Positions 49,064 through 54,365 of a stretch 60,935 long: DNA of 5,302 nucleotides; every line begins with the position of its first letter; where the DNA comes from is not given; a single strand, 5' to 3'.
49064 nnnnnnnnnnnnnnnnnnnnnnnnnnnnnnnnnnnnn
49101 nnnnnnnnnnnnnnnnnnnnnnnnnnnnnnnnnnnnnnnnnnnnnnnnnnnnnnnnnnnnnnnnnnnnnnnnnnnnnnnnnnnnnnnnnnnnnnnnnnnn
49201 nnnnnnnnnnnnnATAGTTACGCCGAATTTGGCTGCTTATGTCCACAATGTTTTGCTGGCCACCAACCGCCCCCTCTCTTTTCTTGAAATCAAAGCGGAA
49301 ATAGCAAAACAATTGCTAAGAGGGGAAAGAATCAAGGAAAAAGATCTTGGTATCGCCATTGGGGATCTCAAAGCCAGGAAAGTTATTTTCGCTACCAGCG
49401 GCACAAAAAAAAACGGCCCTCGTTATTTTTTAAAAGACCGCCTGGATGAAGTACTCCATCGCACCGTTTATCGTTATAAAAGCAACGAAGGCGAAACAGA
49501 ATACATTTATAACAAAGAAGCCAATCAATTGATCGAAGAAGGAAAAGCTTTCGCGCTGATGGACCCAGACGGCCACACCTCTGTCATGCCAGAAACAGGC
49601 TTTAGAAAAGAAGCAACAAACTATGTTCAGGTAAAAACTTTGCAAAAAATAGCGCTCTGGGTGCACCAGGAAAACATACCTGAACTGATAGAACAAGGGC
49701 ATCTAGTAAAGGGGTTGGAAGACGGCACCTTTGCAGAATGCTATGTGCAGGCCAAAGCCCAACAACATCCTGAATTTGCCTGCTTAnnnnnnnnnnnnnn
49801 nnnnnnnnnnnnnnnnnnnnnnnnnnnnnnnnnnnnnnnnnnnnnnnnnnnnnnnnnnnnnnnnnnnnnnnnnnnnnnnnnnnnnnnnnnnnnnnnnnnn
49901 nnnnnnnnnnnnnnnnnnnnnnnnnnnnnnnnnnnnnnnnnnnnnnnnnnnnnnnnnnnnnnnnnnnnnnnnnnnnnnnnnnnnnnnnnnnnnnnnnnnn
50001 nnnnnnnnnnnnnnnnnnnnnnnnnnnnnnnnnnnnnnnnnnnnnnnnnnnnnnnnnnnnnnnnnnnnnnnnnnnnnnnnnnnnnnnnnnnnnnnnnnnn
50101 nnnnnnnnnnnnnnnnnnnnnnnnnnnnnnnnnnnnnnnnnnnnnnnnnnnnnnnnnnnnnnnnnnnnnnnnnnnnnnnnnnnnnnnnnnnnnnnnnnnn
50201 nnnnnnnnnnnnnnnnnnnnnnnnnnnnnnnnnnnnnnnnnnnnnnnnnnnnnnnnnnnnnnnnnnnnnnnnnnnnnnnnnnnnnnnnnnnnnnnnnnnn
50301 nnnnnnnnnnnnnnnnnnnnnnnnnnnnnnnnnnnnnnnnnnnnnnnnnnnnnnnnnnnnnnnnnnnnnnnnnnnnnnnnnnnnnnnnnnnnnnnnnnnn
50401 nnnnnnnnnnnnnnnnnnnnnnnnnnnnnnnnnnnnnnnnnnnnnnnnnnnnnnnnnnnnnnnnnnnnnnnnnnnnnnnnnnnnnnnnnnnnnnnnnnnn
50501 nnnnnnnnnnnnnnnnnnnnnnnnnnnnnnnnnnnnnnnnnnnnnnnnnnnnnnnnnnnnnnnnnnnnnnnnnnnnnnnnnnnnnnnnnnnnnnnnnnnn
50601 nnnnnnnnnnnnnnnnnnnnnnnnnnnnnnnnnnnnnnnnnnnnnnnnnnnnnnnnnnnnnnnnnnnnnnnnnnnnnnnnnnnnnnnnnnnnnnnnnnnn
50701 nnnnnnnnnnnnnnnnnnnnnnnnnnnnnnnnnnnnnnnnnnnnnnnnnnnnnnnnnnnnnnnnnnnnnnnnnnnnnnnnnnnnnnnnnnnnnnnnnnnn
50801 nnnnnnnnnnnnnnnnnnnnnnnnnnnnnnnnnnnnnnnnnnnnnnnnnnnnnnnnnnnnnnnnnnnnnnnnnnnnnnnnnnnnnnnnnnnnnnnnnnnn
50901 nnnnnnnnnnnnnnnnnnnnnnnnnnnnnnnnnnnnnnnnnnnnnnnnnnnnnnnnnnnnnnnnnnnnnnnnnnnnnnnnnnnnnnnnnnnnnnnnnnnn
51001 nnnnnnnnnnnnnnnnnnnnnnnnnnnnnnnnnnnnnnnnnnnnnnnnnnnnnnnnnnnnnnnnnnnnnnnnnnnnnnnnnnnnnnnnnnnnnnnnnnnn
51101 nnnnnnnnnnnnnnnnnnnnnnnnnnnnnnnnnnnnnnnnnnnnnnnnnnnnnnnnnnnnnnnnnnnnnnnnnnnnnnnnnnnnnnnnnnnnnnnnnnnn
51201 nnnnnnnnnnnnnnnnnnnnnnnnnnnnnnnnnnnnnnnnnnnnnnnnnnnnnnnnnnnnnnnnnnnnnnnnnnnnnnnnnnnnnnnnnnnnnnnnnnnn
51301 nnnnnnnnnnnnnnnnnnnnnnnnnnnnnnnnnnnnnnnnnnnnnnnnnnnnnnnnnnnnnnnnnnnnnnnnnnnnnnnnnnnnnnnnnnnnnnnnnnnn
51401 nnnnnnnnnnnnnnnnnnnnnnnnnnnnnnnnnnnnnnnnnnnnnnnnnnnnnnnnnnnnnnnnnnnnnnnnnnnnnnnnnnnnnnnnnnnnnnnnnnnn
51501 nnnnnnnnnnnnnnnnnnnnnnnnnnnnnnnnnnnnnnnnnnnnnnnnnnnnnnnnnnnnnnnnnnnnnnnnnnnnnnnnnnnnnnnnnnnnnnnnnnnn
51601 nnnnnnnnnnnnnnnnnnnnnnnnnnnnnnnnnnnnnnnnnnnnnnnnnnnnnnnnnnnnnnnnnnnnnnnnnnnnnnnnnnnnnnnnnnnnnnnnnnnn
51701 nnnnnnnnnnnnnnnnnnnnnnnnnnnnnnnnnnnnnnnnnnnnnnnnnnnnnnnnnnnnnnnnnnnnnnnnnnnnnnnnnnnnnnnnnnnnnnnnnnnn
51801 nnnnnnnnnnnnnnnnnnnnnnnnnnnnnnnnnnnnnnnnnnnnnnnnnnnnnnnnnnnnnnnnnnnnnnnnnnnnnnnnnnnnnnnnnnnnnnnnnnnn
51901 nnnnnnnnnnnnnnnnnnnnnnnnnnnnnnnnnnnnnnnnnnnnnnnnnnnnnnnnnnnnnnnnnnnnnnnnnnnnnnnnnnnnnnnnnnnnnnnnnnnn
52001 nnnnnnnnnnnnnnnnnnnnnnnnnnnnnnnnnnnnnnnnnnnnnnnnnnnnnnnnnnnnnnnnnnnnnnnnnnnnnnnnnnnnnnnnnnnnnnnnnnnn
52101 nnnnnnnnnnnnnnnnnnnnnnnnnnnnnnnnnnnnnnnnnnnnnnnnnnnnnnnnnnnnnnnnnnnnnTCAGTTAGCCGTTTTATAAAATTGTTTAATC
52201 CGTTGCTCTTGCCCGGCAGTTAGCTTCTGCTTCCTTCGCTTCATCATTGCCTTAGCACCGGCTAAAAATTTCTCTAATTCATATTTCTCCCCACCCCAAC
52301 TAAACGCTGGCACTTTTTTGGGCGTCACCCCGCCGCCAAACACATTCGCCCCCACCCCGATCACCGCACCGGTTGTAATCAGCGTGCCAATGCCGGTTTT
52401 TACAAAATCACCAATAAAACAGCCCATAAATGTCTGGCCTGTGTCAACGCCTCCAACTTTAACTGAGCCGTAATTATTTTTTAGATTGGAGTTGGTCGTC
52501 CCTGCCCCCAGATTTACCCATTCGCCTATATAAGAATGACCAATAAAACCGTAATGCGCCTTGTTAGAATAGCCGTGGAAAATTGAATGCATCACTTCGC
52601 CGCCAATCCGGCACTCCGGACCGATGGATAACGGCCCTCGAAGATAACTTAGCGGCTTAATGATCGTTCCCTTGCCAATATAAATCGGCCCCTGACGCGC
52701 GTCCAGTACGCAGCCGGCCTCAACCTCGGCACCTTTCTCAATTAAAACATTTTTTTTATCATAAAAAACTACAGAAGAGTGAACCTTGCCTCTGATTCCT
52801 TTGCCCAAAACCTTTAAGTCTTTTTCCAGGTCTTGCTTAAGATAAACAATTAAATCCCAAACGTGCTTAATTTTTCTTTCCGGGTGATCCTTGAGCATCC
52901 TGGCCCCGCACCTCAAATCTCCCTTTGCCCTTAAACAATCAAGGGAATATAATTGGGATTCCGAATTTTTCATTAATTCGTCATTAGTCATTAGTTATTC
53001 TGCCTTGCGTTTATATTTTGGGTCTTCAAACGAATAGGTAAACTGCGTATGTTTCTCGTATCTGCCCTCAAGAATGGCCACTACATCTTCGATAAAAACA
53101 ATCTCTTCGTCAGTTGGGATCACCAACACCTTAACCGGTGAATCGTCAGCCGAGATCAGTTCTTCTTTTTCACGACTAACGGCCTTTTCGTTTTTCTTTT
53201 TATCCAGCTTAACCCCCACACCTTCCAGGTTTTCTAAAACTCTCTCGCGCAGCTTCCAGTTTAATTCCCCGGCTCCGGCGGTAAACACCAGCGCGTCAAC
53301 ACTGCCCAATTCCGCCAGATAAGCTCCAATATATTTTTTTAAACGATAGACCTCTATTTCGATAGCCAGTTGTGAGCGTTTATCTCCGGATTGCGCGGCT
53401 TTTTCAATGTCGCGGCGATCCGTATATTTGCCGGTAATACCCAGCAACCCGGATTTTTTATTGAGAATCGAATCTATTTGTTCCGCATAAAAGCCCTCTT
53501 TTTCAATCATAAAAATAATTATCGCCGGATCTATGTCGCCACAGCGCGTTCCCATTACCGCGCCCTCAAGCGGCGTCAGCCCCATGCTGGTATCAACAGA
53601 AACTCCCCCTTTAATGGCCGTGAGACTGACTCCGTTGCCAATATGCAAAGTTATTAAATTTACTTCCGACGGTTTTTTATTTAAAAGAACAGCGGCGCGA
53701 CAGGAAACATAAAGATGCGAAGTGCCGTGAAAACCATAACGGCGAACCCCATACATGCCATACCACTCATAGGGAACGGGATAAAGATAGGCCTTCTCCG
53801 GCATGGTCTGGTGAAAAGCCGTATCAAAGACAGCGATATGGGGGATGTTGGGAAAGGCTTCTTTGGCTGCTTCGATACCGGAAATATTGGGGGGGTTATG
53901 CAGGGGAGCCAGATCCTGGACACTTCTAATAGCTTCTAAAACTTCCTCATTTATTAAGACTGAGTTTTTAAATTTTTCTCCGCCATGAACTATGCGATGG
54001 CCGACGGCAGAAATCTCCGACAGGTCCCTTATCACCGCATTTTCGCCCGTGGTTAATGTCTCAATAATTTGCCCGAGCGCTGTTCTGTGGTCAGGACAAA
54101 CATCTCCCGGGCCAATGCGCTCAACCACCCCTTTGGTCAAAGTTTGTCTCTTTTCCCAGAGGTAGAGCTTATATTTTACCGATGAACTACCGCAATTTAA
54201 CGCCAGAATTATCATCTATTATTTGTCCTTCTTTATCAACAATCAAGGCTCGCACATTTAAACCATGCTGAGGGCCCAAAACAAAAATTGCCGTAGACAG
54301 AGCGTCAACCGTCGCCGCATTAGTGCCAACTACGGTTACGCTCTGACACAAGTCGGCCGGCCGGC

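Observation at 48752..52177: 1141-aa RelA/SpoT-like protein with ~450-aa novel N-terminal extension and substituted catalytic motifs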

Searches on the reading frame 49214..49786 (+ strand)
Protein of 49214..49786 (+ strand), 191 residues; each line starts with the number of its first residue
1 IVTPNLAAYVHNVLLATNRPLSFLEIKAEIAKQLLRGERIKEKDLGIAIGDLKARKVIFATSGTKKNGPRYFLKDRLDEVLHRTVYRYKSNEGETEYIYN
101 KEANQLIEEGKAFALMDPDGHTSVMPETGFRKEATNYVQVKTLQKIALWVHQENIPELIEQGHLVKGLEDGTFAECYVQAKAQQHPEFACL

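Call 60: search_solved_structures(query=A4, max_evalue=10, show_alignments=2)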
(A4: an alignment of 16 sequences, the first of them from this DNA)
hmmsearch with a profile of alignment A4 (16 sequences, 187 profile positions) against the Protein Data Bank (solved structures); distinct sequences matched with E-value up to 10: 33.
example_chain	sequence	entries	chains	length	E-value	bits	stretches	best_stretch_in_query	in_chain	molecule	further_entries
2mh2_A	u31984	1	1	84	0.00013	24.8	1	9-77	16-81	Homologous-pairing protein 2 homolog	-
6u0m_4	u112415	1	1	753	0.003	20.3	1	4-56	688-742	DNA replication licensing factor MCM4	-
28vy_4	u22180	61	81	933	0.0042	19.8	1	4-56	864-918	DNA replication licensing factor MCM4 | Minichromosome Maintenance 4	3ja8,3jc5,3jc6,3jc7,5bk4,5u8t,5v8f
5u8s_4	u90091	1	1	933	0.0043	19.8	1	4-56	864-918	DNA replication licensing factor MCM4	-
8uhw_A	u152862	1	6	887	0.0068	19.1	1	38-77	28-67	Aldehyde-alcohol dehydrogenase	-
13he_A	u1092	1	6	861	0.0081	18.9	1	39-77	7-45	Aldehyde-alcohol dehydrogenase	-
9j89_D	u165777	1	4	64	0.0098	18.6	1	3-58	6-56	Z-DNA-binding protein 1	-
7ueb_E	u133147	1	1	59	0.011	18.5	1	5-56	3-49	PscE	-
2lnb_A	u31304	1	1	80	0.018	17.7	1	3-58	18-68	Z-DNA-binding protein 1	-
1ku9_A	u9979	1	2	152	0.073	15.8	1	9-56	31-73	hypothetical protein MJ223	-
2xig_A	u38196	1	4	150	0.11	15.2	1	5-86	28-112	FERRIC UPTAKE REGULATION PROTEIN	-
3oe3_A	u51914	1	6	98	0.17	14.6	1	39-121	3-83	Putative periplasmic protein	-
1a4h_A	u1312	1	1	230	0.5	13.1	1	87-135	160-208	HEAT SHOCK PROTEIN 90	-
2cgf_A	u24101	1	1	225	0.5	13.1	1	87-135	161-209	ATP-DEPENDENT MOLECULAR CHAPERONE HSP82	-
1bgq_A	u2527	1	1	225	0.6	12.8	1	87-135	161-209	HEAT SHOCK PROTEIN 90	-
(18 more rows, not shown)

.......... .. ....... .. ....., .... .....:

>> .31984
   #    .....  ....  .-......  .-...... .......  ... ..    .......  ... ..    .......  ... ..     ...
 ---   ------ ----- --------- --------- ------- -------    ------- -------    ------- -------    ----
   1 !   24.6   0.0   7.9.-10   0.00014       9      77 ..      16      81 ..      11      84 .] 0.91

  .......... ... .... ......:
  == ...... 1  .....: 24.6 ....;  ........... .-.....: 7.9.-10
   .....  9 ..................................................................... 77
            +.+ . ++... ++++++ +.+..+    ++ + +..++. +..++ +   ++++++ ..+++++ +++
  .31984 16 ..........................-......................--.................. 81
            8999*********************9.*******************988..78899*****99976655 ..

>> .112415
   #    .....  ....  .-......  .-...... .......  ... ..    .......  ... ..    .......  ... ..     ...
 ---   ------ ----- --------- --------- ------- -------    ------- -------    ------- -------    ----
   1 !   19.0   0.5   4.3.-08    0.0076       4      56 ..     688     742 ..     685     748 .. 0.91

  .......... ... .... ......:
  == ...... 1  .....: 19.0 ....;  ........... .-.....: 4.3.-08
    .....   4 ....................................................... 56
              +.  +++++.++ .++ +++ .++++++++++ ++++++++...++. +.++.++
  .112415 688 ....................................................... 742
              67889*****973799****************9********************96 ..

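Call 61: search_protein_families(library=pfam, alignment_id=A4, max_evalue=10)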
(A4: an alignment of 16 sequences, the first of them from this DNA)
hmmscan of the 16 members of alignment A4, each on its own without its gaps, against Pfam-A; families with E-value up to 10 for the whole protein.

A. member 1, seq(191 aa): 0 families

B. families by the number of members that match (of 16 scanned): 30 families (the first 25 are shown)
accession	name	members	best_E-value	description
PF07106.19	TBPIP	2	0.0066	TBPIP/Hop2 winged helix domain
PF04738.18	Lant_dehydr_N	2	0.15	Lantibiotic dehydratase, N terminus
PF21229.3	TdIF1_2nd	1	0.0027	TdIF1, C-terminal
PF13426.13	PAS_9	1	0.0056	PAS domain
PF23159.1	WH_Rok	1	0.0061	Repressor Rok winged helix domain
PF06657.18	Cep57_MT_bd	1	0.0073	Centrosome microtubule-binding domain of Cep57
PF12840.13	HTH_20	1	0.014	Helix-turn-helix domain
PF24524.1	DUF7596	1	0.019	Domain of unknown function (DUF7596)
PF17876.7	CSD2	1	0.021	Cold shock domain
PF10264.15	Stork_head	1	0.023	Winged helix Storkhead-box1 domain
PF05055.17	DUF677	1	0.031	Protein of unknown function (DUF677)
PF16523.10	betaPIX_CC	1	0.038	betaPIX coiled coil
PF22798.2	DUF5817_CT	1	0.045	DUF5817, C-terminal domain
PF16007.11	DUF4777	1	0.046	Domain of unknown function (DUF4777)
PF23475.1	zf-Tbcl_FmdE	1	0.048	FmdE treble clef zinc finger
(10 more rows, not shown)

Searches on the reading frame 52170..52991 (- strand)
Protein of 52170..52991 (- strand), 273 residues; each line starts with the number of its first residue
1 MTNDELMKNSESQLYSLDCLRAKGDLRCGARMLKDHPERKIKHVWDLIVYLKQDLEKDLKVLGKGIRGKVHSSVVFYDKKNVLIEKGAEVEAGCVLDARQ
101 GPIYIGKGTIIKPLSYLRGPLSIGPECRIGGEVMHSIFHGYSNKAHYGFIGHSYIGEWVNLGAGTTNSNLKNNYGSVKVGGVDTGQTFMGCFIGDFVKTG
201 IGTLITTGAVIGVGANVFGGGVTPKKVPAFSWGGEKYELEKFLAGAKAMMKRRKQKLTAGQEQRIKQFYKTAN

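Call 16: search_protein_families(library=pfam, proteins=[window:52170-52991:-], max_evalue=0.001)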
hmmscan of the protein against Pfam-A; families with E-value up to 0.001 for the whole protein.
window:52170-52991:- (273 aa): 1 family
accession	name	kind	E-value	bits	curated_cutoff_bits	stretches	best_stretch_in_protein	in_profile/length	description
PF00132.30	Hexapep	-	4.7e-10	39.2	27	1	103-131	2-30/36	Bacterial transferase hexapeptide (six repeats)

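Call 92: search_protein_families(library=padloc, proteins=[window:52170-52991:-], max_evalue=0.01)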
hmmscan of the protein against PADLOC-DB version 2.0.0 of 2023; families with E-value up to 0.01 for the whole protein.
window:52170-52991:- (273 aa): 0 families

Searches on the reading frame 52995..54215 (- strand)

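Call 77: search_protein_families(library=pfam, proteins=[window:52995-54215:-], max_evalue=0.0001)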
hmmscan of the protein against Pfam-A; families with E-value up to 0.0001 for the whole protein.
window:52995-54215:- (406 aa): 1 family
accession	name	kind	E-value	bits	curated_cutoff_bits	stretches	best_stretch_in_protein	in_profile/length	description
PF00871.23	Acetate_kinase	-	2.5e-143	477.9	22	1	3-374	2-390/392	Acetokinase family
